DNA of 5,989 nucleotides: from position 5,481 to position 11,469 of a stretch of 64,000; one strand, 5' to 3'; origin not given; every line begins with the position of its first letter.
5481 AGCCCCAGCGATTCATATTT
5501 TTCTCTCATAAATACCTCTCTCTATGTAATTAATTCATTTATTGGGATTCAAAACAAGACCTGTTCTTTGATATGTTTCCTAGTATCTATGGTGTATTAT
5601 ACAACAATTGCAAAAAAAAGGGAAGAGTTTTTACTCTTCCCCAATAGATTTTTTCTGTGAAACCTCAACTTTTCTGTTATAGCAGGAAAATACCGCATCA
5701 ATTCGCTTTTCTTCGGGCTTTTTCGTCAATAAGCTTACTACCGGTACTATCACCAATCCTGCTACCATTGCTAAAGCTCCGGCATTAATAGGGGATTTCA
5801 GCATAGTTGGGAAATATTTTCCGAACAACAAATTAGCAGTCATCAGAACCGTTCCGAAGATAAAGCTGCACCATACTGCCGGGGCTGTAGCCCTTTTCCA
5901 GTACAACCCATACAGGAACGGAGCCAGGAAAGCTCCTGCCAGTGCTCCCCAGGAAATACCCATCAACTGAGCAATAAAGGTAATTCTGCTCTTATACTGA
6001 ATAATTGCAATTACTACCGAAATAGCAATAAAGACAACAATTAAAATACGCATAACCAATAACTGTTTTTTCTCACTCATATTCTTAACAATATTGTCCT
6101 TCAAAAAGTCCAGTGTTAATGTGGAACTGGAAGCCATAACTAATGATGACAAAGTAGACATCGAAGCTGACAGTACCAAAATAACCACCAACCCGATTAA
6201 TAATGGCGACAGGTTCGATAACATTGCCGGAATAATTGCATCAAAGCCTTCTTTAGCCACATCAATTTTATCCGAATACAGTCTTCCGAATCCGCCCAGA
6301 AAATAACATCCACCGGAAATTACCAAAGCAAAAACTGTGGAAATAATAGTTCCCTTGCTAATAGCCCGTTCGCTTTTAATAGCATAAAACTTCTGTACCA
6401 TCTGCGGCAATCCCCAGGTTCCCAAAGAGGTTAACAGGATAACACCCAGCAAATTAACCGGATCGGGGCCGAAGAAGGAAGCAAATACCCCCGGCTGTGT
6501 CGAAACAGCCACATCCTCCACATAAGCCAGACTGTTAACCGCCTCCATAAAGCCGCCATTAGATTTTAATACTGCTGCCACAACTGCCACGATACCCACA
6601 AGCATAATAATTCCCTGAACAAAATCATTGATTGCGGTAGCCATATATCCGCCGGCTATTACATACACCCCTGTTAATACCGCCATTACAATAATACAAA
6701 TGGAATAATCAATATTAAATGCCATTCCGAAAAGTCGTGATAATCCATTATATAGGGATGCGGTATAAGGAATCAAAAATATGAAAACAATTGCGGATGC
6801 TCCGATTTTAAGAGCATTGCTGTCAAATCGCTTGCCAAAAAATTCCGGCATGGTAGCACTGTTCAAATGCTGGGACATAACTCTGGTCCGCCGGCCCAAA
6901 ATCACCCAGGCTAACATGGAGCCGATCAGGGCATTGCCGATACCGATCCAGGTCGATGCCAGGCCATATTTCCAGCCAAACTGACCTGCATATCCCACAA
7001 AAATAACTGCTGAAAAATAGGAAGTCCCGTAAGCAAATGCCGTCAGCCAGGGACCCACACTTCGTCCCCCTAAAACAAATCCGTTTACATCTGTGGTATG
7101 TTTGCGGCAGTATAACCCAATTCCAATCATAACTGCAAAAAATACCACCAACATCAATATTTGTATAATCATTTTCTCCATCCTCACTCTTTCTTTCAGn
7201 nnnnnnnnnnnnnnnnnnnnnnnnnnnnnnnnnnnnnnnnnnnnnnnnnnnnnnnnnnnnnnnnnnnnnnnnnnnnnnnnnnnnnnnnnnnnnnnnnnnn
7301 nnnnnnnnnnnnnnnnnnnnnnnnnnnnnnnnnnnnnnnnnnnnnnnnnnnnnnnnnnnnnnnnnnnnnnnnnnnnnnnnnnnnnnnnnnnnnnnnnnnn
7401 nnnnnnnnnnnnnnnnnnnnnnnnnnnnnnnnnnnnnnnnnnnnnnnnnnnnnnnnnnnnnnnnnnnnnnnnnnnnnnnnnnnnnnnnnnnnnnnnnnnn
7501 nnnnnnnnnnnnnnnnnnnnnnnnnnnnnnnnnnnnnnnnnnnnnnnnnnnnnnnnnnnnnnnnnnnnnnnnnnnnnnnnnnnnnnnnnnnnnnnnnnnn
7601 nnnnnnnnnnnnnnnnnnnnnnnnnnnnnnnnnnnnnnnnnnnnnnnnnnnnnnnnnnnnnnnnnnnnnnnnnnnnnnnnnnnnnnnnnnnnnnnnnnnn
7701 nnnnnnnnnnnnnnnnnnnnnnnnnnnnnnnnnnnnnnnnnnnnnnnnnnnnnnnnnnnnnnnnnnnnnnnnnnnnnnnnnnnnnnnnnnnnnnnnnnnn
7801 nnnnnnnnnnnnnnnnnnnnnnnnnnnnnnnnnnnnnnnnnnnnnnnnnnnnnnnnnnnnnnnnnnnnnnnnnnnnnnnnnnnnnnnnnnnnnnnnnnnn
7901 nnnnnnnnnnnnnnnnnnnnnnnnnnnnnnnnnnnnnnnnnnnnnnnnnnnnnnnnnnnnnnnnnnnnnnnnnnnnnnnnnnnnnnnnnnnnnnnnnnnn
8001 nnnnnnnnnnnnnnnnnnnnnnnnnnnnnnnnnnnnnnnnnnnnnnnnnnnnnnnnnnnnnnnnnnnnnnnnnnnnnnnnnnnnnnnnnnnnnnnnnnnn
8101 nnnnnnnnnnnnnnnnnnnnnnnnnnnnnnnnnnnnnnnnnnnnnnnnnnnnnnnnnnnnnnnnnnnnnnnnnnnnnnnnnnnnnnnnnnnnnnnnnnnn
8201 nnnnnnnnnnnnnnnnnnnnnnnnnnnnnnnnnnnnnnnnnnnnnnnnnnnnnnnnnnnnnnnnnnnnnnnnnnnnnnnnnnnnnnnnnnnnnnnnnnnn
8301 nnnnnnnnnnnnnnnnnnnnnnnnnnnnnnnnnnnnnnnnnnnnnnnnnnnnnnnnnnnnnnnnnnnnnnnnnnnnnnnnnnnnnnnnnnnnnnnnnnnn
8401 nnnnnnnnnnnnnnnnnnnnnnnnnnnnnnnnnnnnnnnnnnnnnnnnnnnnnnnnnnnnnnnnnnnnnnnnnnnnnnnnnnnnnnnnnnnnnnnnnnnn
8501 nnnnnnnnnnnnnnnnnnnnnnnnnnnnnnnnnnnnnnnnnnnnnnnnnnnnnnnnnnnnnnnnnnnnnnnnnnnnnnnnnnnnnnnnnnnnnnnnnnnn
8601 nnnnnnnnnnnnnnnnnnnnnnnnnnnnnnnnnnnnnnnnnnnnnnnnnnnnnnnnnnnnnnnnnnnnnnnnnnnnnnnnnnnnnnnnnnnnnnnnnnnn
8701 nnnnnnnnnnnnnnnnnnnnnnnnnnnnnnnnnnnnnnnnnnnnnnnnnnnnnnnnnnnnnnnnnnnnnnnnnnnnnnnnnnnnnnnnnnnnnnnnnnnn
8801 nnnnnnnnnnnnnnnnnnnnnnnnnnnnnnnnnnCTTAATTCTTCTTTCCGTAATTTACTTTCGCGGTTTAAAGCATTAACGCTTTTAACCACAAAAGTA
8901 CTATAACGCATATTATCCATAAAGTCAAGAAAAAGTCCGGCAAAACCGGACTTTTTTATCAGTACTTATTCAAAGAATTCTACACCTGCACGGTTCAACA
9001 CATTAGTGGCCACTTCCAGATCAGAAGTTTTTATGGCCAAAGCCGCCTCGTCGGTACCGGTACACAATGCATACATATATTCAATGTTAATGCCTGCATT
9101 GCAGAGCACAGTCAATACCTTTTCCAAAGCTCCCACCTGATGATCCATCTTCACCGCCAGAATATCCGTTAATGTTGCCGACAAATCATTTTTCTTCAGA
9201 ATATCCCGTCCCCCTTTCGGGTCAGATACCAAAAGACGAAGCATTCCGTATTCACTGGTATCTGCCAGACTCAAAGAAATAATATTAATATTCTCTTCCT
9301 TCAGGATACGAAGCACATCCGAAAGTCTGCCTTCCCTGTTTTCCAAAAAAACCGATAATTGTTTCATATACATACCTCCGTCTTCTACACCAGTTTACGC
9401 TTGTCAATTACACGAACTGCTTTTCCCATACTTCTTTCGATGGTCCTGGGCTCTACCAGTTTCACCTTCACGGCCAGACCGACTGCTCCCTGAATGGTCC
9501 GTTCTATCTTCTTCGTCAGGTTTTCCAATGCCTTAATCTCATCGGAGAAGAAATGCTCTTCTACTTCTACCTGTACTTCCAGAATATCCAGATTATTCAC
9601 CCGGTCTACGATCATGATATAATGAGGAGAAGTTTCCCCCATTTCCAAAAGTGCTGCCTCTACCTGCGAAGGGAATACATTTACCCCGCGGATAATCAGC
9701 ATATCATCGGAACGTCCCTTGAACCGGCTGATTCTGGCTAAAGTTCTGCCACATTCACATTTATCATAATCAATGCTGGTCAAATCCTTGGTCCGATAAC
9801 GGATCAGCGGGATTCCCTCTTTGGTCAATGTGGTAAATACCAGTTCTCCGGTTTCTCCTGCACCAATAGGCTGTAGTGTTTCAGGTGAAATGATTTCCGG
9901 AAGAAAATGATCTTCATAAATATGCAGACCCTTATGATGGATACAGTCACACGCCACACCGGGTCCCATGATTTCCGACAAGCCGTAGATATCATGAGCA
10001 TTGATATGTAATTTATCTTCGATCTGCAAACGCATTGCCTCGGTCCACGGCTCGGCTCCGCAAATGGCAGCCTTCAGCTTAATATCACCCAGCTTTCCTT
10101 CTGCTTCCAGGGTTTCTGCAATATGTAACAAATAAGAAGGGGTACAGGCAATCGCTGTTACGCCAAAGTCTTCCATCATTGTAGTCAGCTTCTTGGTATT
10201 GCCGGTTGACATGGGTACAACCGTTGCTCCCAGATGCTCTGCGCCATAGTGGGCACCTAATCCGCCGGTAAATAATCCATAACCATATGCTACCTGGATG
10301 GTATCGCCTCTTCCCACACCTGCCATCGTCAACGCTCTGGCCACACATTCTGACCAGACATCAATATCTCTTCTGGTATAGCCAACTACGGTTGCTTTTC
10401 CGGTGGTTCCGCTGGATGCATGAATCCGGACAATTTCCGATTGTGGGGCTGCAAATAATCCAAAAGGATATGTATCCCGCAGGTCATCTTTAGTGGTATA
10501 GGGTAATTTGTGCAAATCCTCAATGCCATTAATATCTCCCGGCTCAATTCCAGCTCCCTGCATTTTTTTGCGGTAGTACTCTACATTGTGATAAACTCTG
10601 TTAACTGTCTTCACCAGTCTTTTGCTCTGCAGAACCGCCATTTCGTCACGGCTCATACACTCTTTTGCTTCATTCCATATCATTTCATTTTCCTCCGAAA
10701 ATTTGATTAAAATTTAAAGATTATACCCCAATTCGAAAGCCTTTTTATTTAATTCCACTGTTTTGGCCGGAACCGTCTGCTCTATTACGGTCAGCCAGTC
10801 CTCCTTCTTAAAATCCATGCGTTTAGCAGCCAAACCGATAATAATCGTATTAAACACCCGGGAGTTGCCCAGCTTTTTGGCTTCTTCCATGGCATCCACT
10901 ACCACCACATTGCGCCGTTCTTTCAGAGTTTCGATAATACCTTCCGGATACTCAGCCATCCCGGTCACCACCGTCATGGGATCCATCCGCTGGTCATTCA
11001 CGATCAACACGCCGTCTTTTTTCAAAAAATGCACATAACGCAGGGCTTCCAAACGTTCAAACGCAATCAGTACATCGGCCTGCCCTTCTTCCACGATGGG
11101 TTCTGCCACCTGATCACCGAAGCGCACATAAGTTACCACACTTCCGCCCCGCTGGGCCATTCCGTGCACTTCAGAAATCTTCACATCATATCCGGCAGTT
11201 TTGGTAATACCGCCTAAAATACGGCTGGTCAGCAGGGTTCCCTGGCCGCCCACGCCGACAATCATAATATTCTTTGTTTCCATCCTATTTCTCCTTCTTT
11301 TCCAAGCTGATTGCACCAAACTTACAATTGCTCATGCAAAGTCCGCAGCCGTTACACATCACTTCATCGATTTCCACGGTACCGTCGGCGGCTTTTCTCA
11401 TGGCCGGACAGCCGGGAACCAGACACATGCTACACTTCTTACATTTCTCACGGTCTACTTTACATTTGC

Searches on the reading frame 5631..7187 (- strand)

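Call 69: search_protein_families(library=pfam, proteins=[window:5631-7187:-])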
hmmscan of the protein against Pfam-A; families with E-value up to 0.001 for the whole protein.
window:5631-7187:- (518 aa): 1 family
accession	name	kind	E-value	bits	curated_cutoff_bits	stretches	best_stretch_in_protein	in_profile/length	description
PF00474.23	SSF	-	1.6e-57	195.6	22.8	1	37-441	1-402/406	Sodium:solute symporter family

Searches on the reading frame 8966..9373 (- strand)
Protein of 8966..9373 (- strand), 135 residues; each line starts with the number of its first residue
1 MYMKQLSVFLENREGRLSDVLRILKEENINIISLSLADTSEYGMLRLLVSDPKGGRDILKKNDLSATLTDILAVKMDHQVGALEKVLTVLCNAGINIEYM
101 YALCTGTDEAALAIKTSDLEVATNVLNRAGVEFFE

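Call 69: search_protein_families(library=pfam, proteins=[window:8966-9373:-])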
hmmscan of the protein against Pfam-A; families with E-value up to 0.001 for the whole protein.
window:8966-9373:- (135 aa): 6 families
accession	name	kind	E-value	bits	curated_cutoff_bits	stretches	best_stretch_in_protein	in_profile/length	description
PF19571.5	ACT_8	-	3.1e-28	98.7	23.5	1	1-133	1-132/141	ACT domain pair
PF01842.31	ACT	-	1.4e-12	47.6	27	1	5-60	2-59/66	ACT domain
PF22629.2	ACT_AHAS_ss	-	8.5e-09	35.9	27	0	6-51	1-48/67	AHAS small subunit-like ACT domain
PF13291.12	ACT_4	-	5.3e-08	33.9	27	1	2-47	5-50/80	ACT domain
PF22468.2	ACT_9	-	0.00012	22.2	27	0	75-128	7-59/61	ACT domain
PF13840.12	ACT_7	-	0.00044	20.5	27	0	75-127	15-64/65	ACT domain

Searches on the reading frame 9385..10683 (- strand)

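Call 69: search_protein_families(library=pfam, proteins=[window:9385-10683:-])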
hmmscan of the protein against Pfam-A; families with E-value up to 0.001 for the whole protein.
window:9385-10683:- (432 aa): 3 families
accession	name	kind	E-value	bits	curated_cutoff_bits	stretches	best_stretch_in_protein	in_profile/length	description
PF14535.12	AMP-binding_C_2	-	4.1e-32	110.7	25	1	333-429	1-96/96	AMP-binding enzyme C-terminal domain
PF00501.34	AMP-binding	-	4.3e-12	45.9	29.9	1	86-283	166-374/384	AMP-binding enzyme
PF04443.18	LuxE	-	1e-05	25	24.9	0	228-317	279-367/391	Acyl-protein synthetase, LuxE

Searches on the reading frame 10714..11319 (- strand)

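Call 69: search_protein_families(library=pfam, proteins=[window:10714-11319:-])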
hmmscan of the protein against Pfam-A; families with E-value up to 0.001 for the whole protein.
window:10714-11319:- (201 aa): 1 family
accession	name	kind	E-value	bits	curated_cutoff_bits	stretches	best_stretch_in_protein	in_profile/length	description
PF01558.24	POR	-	1.7e-40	139.5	27.4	1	24-200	1-173/173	Pyruvate ferredoxin/flavodoxin oxidoreductase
